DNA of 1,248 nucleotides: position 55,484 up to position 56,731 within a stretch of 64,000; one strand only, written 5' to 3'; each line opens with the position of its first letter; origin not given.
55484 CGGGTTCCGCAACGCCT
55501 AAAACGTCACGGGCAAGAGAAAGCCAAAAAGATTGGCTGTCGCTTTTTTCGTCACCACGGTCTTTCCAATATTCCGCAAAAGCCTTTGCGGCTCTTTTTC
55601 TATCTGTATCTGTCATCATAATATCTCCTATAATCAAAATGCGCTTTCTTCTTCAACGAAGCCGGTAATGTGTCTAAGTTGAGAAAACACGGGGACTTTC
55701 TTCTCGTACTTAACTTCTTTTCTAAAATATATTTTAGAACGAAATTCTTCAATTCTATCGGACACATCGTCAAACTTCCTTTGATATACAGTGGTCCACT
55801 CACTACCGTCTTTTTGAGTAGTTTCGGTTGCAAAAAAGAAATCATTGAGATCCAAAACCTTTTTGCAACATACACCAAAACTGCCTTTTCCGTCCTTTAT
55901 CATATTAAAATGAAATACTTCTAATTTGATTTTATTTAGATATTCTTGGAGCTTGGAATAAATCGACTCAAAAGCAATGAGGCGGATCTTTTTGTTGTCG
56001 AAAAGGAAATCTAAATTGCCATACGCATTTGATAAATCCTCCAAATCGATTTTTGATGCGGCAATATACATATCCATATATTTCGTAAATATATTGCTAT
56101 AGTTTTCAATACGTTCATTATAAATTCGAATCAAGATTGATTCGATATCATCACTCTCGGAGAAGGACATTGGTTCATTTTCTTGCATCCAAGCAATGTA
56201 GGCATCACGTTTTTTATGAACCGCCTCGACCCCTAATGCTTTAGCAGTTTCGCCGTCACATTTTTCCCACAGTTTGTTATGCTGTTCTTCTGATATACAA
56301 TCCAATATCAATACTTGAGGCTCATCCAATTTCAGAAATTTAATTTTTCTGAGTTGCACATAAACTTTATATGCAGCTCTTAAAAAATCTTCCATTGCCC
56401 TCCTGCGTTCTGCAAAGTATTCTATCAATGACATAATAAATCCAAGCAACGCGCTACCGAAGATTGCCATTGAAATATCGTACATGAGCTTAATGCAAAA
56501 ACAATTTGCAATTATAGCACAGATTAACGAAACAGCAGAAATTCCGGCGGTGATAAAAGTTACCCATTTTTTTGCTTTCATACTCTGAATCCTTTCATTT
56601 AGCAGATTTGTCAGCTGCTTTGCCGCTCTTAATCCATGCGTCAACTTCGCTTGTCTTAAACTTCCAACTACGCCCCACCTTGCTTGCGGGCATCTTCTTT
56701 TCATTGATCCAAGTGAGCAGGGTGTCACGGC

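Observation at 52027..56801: MmeI-family enzyme tightly linked to an upstream 2TM protein and translationally coupled to a downstream second PD-(D/E)xK protein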

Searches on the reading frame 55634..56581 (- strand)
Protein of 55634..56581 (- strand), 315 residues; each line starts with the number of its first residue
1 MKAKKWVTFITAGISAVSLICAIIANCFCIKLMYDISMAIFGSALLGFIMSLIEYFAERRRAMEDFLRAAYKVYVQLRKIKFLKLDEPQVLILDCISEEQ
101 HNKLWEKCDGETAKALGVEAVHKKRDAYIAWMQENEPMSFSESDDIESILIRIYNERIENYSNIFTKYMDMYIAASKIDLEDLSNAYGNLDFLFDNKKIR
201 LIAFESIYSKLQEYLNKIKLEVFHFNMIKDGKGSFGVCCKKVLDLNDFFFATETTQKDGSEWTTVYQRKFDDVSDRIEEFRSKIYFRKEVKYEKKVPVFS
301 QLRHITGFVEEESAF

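Call 5: search_protein_families(library=pfam, proteins=[window:55634-56581:-], max_evalue=0.01)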
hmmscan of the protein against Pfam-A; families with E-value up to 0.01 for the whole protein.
window:55634-56581:- (315 aa): 0 families

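Call 6: search_protein_families(library=padloc, proteins=[window:55634-56581:-], max_evalue=0.01)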
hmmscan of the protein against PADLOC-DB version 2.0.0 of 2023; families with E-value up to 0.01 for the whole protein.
window:55634-56581:- (315 aa): 0 families

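Call 7: search_protein_families(library=ncbifam, proteins=[window:55634-56581:-], max_evalue=0.01)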
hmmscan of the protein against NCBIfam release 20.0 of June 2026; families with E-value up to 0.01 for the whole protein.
window:55634-56581:- (315 aa): 0 families

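Call 27: find_homologous_proteins(query=window:55634-56581:-, max_evalue=0.001)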
Query window:55634-56581:- (315 aa): 219 proteins with E <= 0.001 among 1150 candidates; the best 120 are listed.
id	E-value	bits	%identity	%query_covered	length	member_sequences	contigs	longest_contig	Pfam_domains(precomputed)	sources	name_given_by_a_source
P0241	1.5e-201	686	98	100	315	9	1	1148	-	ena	-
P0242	6.9e-199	677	97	100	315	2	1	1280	-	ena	-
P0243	2.0e-178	610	87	100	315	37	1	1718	-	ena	-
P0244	6.8e-178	609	86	100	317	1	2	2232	-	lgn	-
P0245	7.3e-178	608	85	100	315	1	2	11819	-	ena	-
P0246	7.4e-178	608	86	100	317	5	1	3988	-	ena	-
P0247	2.8e-175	600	85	100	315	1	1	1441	-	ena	-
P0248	6.6e-175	599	85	100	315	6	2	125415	-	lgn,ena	-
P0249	1.6e-174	597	85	100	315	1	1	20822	-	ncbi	-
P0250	1.9e-172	591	85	100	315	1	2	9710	-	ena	-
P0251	2.5e-171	587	83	100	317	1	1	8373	-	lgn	-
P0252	2.8e-171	587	84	100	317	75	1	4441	-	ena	-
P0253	3.9e-171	586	83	100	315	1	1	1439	-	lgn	-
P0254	2.2e-169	581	83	100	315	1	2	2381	-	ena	-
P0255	2.3e-169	580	82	100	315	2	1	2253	-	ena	-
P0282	2.8e-96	341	53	96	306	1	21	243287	-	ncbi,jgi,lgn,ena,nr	ncbi:MAG: hypothetical protein E7574_06550 [Ruminococcaceae bacterium]|nr:hypothetical protein [Osci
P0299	2.5e-75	272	44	98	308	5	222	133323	-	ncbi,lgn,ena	ncbi:MAG: hypothetical protein ACLR6S_16550 [Lacrimispora saccharolytica]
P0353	1.1e-65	240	41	96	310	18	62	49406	-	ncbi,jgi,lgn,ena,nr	ncbi:MAG: hypothetical protein HXL50_07270 [Solobacterium sp.]|nr:hypothetical protein [Solobacteriu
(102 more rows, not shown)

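Call 29: find_encoding_contigs(protein=P0248, flank=5000, max_places=3)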
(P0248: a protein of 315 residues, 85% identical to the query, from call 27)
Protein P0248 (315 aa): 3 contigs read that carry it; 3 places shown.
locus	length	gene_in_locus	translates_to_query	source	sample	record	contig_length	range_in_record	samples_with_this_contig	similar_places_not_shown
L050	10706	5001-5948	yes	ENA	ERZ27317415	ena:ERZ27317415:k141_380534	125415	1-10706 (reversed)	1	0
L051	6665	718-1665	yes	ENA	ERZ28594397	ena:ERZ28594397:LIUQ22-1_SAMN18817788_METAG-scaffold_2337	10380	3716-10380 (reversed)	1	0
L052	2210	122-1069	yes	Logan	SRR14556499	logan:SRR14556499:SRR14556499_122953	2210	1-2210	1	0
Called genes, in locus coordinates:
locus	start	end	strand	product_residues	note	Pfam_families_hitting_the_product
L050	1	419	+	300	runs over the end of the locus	PF00485:PRK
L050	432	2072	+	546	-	PF01943:Polysacc_synt, PF01554:MatE, PF03023:MurJ, PF01554:MatE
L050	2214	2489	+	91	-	PF00216:Bac_DNA_binding, PF18291:HU-HIG (weak)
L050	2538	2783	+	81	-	PF01479:S4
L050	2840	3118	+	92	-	PF07873:YabP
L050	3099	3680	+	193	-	PF09578:Spore_YabQ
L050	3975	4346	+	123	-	PF14198:TnpV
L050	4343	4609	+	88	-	PF20648:DUF6809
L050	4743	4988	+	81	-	PF12728:HTH_17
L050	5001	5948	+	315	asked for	-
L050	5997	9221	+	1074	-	PF02384:N6_Mtase (faint), PF07669:Eco57I (weak), PF18135:Type_ISP_C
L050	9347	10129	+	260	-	-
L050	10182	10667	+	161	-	-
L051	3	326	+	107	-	?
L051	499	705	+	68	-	PF12728:HTH_17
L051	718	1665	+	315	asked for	-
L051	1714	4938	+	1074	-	PF02384:N6_Mtase (faint), PF07669:Eco57I (weak), PF18135:Type_ISP_C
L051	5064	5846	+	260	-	-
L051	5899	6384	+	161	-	-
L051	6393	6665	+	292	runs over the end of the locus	PF02810:SEC-C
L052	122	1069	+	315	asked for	-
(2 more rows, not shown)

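Call 30: find_encoding_contigs(protein=P0282, flank=5000, max_places=4)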
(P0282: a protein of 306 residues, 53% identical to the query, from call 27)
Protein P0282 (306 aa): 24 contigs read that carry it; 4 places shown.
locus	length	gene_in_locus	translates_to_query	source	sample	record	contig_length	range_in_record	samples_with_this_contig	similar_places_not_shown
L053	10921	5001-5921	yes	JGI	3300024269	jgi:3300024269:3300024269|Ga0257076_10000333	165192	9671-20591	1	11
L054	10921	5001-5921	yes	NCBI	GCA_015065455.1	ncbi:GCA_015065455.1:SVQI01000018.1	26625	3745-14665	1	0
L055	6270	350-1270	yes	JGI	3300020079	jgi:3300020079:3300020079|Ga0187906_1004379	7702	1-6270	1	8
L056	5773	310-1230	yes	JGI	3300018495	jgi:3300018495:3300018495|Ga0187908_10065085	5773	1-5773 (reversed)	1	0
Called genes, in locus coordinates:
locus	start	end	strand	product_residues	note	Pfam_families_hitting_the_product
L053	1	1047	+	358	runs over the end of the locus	PF22674:C2185-like_N (faint), PF05050:Methyltransf_21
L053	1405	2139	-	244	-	PF00574:CLP_protease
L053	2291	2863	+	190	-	PF06130:PTAC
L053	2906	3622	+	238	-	-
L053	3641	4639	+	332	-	PF14057:GGGtGRT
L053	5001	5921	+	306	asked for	-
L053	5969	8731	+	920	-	PF20464:MmeI_N, PF02384:N6_Mtase (faint), PF20465:MmeI_hel, PF20473:MmeI_Mtase, PF07669:Eco57I, PF20466:MmeI_TRD, PF20467:MmeI_C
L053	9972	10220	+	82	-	-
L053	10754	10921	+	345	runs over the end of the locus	PF02812:ELFV_dehydrog_N, PF00208:ELFV_dehydrog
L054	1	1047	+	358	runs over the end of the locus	PF22674:C2185-like_N (faint), PF05050:Methyltransf_21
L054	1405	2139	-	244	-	PF00574:CLP_protease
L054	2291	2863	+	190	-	PF06130:PTAC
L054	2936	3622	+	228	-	-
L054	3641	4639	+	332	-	PF14057:GGGtGRT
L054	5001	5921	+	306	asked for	-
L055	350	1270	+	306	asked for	-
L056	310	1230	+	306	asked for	-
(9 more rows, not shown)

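Call 32: find_encoding_contigs(protein=P0299, flank=5000, max_places=5)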
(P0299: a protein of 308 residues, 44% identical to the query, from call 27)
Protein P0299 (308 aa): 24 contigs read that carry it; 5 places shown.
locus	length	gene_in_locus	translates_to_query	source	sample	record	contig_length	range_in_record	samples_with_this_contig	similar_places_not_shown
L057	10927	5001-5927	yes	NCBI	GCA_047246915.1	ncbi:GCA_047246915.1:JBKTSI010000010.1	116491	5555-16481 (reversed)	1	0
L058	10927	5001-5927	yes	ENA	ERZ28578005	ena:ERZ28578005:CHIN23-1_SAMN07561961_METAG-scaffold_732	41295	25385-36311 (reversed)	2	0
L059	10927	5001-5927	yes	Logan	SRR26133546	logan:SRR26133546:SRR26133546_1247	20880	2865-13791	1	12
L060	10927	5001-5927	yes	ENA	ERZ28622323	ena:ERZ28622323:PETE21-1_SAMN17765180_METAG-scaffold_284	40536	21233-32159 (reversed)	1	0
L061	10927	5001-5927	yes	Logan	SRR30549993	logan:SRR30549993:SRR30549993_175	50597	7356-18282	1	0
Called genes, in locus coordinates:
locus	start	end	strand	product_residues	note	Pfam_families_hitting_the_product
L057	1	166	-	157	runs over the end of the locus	PF08281:Sigma70_r4_2 (weak), PF04545:Sigma70_r4 (weak)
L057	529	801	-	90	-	-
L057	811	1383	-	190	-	-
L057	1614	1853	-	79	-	-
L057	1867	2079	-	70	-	PF01726:LexA_DNA_bind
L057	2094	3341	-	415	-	PF00817:IMS, PF21999:IMS_HHH_1 (weak), PF11799:IMS_C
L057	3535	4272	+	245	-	PF01381:HTH_3 (weak), PF00717:Peptidase_S24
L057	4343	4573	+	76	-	PF12844:HTH_19, PF13560:HTH_31, PF01381:HTH_3, PF13443:HTH_26 (weak)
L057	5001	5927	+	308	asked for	-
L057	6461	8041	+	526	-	PF22483:Mu-transpos_C_2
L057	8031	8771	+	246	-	PF01695:IstB_IS21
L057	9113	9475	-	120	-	PF04237:YjbR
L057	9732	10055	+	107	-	PF21983:NikA-like, PF05713:MobC (weak)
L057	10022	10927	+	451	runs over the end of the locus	PF03432:Relaxase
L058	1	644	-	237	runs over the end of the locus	-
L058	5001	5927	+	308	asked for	-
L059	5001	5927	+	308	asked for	-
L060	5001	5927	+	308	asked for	-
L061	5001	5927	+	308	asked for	-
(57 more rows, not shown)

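Call 33: find_encoding_contigs(protein=P0353, flank=5000, max_places=4)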
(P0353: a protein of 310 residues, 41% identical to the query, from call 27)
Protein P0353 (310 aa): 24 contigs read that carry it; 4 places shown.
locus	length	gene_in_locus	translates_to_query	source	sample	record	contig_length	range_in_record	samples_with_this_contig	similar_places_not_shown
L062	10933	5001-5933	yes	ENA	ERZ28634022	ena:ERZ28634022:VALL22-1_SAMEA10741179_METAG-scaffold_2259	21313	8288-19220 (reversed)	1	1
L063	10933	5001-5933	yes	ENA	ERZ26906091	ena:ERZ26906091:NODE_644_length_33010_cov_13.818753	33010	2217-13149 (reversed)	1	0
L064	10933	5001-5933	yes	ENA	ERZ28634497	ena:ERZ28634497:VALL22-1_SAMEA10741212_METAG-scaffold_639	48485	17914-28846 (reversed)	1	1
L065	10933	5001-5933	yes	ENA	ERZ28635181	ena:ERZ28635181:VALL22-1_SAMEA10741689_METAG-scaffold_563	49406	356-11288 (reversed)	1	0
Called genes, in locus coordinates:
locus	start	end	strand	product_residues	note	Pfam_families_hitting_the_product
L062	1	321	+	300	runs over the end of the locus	PF00480:ROK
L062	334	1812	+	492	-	PF11074:DUF2779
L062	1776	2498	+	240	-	PF02482:Ribosomal_S30AE, PF16321:Ribosom_S30AE_C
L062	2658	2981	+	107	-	-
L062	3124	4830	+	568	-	PF05524:PEP-utilisers_N, PF00391:PEP-utilizers, PF02896:PEP-utilizers_C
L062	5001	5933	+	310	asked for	-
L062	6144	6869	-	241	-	PF00149:Metallophos, PF12850:Metallophos_2, PF06874:FBPase_2 (weak)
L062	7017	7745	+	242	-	PF20772:TACO1_YebC_N, PF01709:Transcrip_reg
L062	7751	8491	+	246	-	PF00072:Response_reg, PF00486:Trans_reg_C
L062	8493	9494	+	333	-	PF00512:HisKA, PF02518:HATPase_c, PF13589:HATPase_c_3 (weak)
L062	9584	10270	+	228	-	PF00005:ABC_tran, PF02463:SMC_N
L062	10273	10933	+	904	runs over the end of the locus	PF12704:MacB_PCD (faint), PF02687:FtsX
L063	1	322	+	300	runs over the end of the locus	PF00480:ROK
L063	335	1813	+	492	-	PF11074:DUF2779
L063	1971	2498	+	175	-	PF02482:Ribosomal_S30AE, PF16321:Ribosom_S30AE_C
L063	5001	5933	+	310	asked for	-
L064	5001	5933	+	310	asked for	-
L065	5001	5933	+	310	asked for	-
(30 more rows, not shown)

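Call 36: find_related_loci(query=A2, collection=metagenome_contigs, flank=6000)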
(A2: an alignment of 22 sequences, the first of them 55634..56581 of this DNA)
Query A2 (315 aa) in metagenome_contigs; peptide patterns used: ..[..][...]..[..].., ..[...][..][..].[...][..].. (x = any residue, [..] = any of these).
334 stretches matched a pattern; 147 encode a relative of the query (tblastn E <= 1e-3); the best 80 are kept; 80 distinct loci.
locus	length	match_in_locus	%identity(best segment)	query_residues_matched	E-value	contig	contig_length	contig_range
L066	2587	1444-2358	44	1-302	7e-86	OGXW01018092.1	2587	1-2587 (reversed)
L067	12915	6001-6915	44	1-302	9e-84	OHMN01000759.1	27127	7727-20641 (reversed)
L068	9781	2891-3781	45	1-298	2e-83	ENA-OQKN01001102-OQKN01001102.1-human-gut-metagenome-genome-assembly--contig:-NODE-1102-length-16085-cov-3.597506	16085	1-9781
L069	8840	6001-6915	44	1-302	3e-83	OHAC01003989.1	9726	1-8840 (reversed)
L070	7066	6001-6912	41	1-302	7e-80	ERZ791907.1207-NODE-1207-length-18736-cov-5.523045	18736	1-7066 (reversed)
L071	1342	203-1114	40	1-302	8e-82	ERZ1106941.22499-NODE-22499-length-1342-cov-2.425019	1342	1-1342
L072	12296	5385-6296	40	1-302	2e-76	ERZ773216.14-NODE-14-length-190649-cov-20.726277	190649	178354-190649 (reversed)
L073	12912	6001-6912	40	1-302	2e-76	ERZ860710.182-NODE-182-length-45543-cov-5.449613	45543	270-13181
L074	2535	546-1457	40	1-302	5e-78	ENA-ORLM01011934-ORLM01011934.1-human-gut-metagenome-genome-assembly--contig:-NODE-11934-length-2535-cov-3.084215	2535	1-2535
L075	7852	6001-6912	40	1-302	4e-76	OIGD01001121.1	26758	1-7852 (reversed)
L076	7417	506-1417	40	1-302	4e-76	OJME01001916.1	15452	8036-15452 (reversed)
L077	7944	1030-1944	45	1-313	8e-76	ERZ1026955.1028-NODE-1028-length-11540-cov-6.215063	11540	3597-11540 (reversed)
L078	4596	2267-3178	40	1-302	4e-76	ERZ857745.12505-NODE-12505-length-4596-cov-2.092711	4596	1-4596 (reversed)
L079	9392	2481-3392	40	1-302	4e-76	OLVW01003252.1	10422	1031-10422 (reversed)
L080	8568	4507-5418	40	1-302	4e-76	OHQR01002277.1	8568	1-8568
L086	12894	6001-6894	42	1-302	3e-73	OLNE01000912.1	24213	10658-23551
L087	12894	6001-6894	42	1-302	1e-72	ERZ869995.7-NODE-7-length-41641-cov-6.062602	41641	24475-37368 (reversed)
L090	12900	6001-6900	43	1-304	1e-72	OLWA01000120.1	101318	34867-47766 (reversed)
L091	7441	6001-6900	43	1-304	1e-72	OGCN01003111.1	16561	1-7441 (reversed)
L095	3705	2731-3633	44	1-305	6e-72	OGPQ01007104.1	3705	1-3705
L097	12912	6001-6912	42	1-313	8e-72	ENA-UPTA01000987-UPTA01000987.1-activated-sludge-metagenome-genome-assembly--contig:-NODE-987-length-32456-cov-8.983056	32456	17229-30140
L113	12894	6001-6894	43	1-302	5e-71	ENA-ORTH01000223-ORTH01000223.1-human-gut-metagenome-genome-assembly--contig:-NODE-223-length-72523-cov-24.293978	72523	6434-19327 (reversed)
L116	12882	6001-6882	45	1-298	4e-71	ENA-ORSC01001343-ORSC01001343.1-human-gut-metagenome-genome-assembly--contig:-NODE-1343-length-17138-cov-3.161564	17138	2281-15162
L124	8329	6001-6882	45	1-298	5e-70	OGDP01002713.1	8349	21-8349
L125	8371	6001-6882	44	1-298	1e-69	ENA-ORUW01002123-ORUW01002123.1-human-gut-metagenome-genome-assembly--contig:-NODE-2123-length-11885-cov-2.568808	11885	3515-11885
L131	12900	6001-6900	42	1-304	2e-69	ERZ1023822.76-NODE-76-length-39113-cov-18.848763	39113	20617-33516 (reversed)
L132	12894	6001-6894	41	1-295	3e-69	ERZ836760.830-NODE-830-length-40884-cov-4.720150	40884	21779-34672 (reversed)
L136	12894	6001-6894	43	1-302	7e-69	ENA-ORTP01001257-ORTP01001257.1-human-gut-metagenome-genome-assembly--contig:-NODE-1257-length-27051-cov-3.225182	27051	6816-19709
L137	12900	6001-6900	43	1-304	2e-73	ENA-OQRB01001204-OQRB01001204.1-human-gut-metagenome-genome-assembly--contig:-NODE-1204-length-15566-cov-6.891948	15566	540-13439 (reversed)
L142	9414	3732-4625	42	1-302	1e-68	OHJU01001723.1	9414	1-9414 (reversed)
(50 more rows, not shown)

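Call 39: search_protein_families(library=pfam, alignment_id=A2, max_evalue=5)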
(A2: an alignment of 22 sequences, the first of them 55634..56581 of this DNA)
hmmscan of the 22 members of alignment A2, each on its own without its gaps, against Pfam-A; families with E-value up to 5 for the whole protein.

A. member 1, window:55634-56581:- (315 aa): 3 families
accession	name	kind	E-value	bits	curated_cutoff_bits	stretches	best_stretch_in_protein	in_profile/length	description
PF09843.14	DUF2070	-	0.098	11.4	30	1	16-82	159-225/561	Predicted membrane protein (DUF2070)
PF21284.3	C7_FIM2_N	-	0.11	12.6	27.1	1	104-113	12-21/24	Complement component C7, FIM2 N-terminal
PF16468.10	DUF5049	-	0.49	10.8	28.7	1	193-226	20-53/57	Domain of unknown function (DUF5049)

B. families by the number of members that match (of 22 scanned): 32 families (the first 25 are shown)
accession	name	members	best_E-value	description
PF12811.12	BaxI_1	2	0.021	Bax inhibitor 1 like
PF09128.16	RGS-like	2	0.026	Regulator of G protein signalling-like domain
PF09843.14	DUF2070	2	0.098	Predicted membrane protein (DUF2070)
PF00637.26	Clathrin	1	0.00093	Region in Clathrin and VPS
PF09868.14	DUF2095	1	0.0022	Uncharacterized protein conserved in archaea (DUF2095)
PF12805.13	FUSC-like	1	0.0024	FUSC-like inner membrane protein yccS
PF03292.19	Pox_P4B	1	0.0083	Poxvirus P4B major core protein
PF09188.15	DUF1951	1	0.013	Domain of unknown function (DUF1951)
PF21400.3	Ndc10_N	1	0.015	Ndc10 N-terminal domain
PF01027.25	Bax1-I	1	0.015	Inhibitor of apoptosis-promoting Bax1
PF18159.6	S_4TM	1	0.018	SMODS-associating 4TM effector domain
PF16079.10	Phage_holin_5_2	1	0.02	Phage holin family Hol44, in holin superfamily V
PF18593.6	CdiI_2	1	0.027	CdiI immunity protein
PF20466.3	MmeI_TRD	1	0.037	MmeI, target recognition domain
PF11026.13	DUF2721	1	0.053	Protein of unknown function (DUF2721)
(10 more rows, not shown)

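Call 43: search_dna_similar(query=window:55634-56581:-, collection=plasmids, mode=protein, max_rows=25)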
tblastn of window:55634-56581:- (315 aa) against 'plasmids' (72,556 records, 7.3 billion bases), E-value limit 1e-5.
No match.

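Call 45: predict_structure(alignment_id=A2)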
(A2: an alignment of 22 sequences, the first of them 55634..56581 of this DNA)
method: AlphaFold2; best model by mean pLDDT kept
length: 315 residues; sequences in the alignment: 22
mean_pLDDT: 89.1   pTM: 0.79
mean pLDDT of the five models: 89.1, 87.6, 87.3, 86.7, 85.8
residues with pLDDT >= 90: 173; 70-90: 129; 50-70: 13; < 50: 0
segments of 3 or more residues with pLDDT < 50: none
pLDDT, mean of each block of 10 residues (from residue 1): 79 89 89 90 90 89 95 95 92 93 80 76 94 88 90 95 97 96 93 80 93 97 93 90 97 87 92 94 88 88 69 64
secondary structure, 60 per line:
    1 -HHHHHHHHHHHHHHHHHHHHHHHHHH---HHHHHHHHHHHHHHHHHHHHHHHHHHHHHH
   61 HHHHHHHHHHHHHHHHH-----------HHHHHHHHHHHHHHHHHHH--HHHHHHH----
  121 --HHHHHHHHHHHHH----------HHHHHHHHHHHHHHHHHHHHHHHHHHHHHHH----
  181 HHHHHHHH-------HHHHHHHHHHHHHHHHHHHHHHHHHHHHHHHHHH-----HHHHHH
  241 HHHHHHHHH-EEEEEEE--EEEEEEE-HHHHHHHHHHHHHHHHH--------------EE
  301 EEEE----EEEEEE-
elements in order: H2-27 H31-77 H89-107 H110-116 H123-135 H146-176 H181-188 H196-229 H235-249 E251-257 E260-266 H268-284 E299-304 E309-314
